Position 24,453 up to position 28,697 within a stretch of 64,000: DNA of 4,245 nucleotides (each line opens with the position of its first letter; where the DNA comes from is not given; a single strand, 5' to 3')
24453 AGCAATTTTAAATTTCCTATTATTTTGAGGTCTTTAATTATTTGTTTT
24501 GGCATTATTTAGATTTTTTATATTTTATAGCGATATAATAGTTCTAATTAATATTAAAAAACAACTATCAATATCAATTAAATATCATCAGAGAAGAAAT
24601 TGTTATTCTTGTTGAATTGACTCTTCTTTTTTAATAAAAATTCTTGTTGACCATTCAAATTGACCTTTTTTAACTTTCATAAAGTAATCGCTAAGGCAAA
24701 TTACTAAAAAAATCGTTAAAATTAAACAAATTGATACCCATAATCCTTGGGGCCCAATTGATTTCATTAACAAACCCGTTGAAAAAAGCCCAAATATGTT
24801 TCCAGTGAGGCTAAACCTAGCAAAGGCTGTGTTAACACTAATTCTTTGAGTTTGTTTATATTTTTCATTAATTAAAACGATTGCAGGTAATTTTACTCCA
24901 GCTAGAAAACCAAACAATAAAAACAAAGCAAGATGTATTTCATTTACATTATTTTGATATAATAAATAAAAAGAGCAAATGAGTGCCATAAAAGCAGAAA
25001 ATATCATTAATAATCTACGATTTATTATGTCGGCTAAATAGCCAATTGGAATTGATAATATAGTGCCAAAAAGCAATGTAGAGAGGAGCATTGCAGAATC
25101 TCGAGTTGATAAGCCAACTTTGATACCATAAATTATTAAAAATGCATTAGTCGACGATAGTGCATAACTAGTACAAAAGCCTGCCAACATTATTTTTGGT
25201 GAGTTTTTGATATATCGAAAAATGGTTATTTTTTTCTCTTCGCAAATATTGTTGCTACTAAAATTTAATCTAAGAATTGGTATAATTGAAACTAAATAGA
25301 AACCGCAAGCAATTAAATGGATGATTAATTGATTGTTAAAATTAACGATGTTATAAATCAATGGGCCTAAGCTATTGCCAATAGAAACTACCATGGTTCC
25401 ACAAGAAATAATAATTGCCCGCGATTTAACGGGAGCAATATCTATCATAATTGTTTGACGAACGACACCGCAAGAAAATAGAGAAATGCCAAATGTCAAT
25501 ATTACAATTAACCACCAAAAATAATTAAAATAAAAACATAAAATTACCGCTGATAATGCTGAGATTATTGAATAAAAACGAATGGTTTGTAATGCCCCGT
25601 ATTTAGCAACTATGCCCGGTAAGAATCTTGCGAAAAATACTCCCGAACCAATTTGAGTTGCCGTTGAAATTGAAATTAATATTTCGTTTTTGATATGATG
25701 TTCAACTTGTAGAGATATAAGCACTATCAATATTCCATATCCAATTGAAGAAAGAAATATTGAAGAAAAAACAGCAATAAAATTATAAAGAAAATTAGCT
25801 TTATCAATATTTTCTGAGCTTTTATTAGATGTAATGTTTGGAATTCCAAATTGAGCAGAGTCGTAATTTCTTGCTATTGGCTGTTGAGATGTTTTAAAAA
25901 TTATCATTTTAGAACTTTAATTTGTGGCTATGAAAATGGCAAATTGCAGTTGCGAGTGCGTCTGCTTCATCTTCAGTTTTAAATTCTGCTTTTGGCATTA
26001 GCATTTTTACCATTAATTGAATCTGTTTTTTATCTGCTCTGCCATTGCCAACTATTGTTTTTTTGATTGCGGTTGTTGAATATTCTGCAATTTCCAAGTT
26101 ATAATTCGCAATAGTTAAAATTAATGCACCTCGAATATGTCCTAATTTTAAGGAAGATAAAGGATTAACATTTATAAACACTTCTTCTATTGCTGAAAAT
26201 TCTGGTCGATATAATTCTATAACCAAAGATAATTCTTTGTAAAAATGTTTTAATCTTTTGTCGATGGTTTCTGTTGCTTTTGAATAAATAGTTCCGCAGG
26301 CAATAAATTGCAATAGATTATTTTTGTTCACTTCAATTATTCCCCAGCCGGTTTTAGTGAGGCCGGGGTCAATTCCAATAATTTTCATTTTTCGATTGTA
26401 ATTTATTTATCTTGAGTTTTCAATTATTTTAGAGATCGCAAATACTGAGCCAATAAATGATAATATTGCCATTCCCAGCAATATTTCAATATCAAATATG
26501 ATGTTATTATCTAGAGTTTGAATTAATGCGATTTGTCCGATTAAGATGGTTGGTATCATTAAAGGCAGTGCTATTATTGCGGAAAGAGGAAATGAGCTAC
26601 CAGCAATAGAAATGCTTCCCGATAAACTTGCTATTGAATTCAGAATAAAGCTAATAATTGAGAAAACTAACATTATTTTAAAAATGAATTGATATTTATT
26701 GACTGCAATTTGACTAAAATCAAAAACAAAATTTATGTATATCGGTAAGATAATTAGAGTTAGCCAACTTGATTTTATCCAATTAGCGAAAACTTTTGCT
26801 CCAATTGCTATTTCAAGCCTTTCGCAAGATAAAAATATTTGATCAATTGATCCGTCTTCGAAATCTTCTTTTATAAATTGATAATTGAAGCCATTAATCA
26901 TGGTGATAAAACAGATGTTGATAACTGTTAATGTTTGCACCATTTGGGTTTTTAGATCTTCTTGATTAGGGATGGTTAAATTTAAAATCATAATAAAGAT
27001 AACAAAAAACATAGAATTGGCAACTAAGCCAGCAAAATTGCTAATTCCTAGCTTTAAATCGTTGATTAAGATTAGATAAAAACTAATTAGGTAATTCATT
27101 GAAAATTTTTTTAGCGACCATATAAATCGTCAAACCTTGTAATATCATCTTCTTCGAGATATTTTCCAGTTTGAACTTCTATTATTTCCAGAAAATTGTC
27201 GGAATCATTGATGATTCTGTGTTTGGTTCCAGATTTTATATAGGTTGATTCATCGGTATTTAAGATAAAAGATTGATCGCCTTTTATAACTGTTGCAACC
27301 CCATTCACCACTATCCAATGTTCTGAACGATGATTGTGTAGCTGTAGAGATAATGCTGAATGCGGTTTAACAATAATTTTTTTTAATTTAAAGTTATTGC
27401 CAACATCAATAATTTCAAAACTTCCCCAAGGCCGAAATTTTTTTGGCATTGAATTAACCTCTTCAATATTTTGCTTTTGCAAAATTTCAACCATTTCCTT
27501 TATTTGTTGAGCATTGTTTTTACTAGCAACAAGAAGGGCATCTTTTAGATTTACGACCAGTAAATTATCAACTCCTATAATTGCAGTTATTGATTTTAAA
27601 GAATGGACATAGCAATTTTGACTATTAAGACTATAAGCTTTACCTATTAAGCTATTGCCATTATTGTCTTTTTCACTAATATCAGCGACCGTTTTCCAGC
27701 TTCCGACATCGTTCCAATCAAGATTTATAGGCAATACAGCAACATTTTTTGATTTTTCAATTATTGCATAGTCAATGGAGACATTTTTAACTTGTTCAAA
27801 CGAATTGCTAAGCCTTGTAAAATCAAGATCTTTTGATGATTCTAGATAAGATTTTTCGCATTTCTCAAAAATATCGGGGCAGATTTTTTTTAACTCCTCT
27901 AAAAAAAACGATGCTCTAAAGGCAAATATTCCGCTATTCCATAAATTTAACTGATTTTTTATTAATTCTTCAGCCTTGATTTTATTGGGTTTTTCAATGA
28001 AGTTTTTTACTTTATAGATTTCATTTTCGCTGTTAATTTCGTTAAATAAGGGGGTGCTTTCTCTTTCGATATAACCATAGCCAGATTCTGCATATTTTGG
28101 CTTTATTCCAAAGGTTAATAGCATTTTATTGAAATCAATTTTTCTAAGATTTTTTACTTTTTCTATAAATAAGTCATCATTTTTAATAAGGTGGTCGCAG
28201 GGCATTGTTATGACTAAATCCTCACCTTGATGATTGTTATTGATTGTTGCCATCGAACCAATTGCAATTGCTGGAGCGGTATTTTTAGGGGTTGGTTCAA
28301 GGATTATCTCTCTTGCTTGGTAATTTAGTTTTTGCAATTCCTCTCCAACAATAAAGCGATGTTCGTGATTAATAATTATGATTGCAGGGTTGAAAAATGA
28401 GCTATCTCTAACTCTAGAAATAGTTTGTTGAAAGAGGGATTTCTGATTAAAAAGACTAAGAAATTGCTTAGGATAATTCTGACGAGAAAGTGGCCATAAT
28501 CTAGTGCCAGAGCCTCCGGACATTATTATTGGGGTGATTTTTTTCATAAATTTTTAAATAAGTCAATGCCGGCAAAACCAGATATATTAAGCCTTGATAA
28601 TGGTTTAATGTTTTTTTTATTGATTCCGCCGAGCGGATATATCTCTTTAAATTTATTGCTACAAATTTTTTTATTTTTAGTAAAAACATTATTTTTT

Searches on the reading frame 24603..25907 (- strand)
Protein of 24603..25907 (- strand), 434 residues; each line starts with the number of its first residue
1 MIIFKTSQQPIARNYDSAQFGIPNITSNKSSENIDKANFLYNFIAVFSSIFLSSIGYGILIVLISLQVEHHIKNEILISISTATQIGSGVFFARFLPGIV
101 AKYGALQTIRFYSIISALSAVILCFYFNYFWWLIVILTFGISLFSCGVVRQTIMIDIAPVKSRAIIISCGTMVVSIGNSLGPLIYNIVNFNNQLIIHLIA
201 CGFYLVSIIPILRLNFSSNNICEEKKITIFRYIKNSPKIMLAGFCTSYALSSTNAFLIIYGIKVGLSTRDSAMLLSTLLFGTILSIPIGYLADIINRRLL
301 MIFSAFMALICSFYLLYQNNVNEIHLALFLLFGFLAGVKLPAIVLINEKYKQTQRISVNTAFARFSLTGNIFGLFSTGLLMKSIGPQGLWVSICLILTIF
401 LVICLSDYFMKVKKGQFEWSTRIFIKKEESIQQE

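Call 53: search_protein_families(library=ncbifam, proteins=[window:24603-25907:-], max_evalue=1e-10)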
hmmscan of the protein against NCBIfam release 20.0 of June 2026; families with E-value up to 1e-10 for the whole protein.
window:24603-25907:- (434 aa): 0 families

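Call 61: search_protein_families(library=pfam, proteins=[window:24603-25907:-], max_evalue=0.00001)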
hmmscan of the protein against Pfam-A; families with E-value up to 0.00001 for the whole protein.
window:24603-25907:- (434 aa): 1 family
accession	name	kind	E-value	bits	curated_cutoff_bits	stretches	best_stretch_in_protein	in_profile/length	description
PF07690.21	MFS_1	-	5.2e-21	75.4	33.4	2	239-403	1-167/347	Major Facilitator Superfamily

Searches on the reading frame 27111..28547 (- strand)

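Call 53: search_protein_families(library=ncbifam, proteins=[window:27111-28547:-], max_evalue=1e-10)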
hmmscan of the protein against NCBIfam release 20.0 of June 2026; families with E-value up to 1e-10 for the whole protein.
window:27111-28547:- (478 aa): 2 families
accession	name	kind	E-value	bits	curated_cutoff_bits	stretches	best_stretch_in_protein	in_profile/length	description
TIGR01479.1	GMP_PMI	equivalog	4.6e-171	569.7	372.95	1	4-478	1-467/467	mannose-1-phosphate guanylyltransferase/mannose-6-phosphate isomerase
NF012004.0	PRK15460.1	equivalog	6.7e-130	433.9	859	1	2-478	4-477/478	mannose-1-phosphate guanyltransferase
